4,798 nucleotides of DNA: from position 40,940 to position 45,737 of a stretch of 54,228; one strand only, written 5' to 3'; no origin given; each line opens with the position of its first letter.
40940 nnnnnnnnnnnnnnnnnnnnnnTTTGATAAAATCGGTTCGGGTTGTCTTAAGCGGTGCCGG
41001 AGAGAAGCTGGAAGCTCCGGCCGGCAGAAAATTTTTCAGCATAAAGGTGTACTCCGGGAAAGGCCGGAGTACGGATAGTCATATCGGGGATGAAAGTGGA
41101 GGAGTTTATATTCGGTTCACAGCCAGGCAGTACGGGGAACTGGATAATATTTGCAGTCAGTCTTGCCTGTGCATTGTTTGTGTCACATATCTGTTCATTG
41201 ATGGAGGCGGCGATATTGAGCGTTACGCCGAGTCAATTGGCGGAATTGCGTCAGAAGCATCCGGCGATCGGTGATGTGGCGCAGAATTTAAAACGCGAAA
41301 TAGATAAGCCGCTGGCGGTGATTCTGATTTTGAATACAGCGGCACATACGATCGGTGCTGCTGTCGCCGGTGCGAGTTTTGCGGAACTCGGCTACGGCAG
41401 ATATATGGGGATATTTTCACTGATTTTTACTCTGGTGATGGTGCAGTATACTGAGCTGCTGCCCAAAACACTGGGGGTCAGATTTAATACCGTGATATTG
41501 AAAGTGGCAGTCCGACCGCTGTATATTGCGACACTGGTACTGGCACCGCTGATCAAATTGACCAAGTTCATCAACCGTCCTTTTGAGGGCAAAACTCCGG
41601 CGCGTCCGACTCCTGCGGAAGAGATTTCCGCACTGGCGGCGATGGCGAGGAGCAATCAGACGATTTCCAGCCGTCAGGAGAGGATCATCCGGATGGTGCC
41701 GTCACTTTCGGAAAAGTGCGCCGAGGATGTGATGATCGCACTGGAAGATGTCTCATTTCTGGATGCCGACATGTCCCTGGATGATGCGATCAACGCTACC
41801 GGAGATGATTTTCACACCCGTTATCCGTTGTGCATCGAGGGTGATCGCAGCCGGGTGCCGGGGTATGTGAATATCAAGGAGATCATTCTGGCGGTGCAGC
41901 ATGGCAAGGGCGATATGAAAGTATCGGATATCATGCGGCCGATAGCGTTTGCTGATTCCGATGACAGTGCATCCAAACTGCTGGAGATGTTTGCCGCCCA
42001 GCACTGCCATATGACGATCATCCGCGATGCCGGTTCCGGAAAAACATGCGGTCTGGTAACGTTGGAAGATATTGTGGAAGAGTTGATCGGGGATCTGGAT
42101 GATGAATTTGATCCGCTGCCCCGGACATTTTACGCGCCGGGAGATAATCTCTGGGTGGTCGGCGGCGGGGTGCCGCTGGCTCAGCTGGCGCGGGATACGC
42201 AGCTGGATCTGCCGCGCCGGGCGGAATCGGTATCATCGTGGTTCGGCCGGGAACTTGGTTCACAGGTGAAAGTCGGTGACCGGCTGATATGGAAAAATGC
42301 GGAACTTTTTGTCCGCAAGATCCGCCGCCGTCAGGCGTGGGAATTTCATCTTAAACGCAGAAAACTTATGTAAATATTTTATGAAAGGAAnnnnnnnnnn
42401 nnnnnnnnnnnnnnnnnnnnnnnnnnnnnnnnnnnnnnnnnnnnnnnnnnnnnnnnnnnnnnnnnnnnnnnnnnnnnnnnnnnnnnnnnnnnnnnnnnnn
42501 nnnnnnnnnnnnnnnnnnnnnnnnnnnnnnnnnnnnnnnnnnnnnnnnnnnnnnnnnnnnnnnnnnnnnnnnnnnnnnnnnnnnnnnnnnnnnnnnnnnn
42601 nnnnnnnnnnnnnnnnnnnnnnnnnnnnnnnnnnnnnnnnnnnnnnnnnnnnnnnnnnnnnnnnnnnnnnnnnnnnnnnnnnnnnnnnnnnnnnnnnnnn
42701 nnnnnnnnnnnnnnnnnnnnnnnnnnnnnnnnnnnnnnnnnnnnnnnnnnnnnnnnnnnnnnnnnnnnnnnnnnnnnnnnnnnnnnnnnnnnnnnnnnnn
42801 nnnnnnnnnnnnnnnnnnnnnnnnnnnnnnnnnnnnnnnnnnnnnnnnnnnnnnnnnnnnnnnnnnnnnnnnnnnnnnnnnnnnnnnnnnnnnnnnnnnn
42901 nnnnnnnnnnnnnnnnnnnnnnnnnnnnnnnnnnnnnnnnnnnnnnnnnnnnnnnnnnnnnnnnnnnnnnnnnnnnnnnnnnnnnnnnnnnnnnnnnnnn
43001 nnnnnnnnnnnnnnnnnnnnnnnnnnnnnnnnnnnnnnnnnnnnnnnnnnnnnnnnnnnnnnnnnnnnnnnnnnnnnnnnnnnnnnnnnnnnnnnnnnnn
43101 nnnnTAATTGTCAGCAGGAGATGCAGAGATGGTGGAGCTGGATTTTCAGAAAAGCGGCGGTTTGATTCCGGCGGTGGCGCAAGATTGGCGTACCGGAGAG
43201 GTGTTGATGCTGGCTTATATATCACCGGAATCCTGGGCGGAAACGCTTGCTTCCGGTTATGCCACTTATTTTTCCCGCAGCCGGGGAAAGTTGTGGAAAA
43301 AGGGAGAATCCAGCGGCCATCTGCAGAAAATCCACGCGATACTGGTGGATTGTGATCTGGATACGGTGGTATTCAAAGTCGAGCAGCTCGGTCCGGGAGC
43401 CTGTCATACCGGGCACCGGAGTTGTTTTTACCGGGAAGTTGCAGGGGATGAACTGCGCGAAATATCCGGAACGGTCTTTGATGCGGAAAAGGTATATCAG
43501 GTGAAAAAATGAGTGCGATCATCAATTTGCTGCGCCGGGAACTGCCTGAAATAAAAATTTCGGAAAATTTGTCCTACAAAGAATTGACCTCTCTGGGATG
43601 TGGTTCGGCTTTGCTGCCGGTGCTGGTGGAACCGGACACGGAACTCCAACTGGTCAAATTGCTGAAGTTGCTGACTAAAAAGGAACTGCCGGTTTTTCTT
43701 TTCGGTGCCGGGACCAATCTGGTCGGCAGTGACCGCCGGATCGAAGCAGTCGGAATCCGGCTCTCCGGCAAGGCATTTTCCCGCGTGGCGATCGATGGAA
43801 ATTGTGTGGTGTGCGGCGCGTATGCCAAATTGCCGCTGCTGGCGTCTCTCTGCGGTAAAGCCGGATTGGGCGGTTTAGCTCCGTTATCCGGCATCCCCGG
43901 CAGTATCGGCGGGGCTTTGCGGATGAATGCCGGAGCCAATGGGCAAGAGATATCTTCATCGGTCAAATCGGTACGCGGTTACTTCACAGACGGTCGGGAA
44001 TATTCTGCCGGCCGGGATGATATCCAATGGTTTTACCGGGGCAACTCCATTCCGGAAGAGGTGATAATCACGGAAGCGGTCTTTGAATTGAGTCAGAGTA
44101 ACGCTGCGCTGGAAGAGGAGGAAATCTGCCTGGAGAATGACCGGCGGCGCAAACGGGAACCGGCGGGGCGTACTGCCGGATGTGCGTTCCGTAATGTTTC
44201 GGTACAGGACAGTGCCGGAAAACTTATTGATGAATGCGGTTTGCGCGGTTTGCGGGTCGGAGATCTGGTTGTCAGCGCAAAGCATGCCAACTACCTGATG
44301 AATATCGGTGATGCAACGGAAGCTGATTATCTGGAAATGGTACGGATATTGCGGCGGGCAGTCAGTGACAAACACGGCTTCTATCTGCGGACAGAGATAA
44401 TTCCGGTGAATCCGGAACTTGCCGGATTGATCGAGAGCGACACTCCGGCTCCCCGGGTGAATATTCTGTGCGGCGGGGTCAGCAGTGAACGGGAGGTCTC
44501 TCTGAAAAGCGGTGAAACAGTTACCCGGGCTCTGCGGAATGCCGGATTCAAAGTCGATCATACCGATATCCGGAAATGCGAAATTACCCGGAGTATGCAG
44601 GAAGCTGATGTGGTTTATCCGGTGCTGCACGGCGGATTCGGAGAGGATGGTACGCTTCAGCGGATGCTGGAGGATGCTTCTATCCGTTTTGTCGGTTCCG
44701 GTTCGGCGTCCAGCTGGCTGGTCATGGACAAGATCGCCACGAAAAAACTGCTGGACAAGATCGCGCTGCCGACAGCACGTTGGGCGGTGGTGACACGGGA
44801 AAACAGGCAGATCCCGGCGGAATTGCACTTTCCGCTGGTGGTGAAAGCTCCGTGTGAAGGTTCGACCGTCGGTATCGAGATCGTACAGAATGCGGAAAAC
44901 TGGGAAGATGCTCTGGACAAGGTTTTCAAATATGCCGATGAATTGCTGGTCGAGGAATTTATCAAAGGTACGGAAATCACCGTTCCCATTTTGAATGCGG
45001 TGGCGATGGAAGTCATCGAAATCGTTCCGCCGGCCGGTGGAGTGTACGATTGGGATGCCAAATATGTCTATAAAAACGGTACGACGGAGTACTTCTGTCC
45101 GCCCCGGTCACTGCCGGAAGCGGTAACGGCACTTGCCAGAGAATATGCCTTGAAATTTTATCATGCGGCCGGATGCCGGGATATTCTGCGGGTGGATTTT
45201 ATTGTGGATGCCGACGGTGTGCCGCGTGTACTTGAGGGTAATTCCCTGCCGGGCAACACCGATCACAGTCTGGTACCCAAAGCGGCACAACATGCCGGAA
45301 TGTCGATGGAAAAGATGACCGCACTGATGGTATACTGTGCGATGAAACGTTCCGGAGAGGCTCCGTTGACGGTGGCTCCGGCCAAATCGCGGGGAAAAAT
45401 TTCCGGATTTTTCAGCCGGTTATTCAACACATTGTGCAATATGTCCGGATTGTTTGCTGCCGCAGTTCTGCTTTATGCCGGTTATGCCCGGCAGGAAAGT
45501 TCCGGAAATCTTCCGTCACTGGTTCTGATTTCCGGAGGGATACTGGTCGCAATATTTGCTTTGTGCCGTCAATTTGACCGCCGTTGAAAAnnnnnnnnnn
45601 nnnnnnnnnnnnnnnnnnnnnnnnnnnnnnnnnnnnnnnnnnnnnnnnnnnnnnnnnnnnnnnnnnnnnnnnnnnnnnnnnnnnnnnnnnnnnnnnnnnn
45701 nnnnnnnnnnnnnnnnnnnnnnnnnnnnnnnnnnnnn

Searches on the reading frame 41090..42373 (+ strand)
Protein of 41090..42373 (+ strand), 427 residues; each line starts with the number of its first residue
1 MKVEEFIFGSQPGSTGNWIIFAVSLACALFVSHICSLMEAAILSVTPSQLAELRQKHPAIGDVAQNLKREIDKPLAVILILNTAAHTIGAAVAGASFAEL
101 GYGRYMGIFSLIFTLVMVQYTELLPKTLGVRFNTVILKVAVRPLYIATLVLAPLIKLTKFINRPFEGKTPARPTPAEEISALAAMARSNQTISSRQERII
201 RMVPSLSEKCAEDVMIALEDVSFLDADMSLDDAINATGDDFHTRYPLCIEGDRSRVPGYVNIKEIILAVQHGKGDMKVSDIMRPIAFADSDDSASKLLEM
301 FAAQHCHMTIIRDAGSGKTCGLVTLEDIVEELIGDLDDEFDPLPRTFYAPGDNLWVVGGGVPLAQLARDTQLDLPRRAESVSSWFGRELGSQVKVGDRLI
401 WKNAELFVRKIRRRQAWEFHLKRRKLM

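Call 72: search_protein_families(library=pfam, proteins=[window:41090-42373:+], max_evalue=0.00001)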
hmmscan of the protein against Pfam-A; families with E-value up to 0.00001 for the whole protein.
window:41090-42373:+ (427 aa): 3 families
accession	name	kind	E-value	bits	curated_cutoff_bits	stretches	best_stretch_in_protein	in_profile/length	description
PF01595.25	CNNM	-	1e-22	81.1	28.4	1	28-193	6-178/181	Cyclin M transmembrane N-terminal domain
PF00571.33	CBS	-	9.2e-10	39.2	24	0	278-333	1-56/57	CBS domain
PF03471.22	CorC_HlyC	-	6.6e-06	26.5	27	0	351-416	4-72/81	Transporter associated domain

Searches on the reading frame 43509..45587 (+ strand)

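Call 72: search_protein_families(library=pfam, proteins=[window:43509-45587:+], max_evalue=0.00001)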
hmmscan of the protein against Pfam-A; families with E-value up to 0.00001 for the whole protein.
window:43509-45587:+ (692 aa): 5 families
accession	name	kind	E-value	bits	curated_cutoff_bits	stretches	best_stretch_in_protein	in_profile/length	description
PF07478.18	Dala_Dala_lig_C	-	6.9e-42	143.7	24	1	415-607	2-202/204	D-ala D-ala ligase C-terminus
PF02873.21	MurB_C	-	8.8e-22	77.6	27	1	210-297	10-96/99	UDP-N-acetylenolpyruvoylglucosamine reductase, C-terminal domain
PF01820.27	Dala_Dala_lig_N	-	6.9e-20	72.2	34.6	2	357-397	81-121/121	D-ala D-ala ligase N-terminus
PF01565.28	FAD_binding_4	-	7.8e-16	58.5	26.4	1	38-163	3-134/139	FAD binding domain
PF02222.28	ATP-grasp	-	4.5e-06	26.9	27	1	414-568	2-151/179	ATP-grasp domain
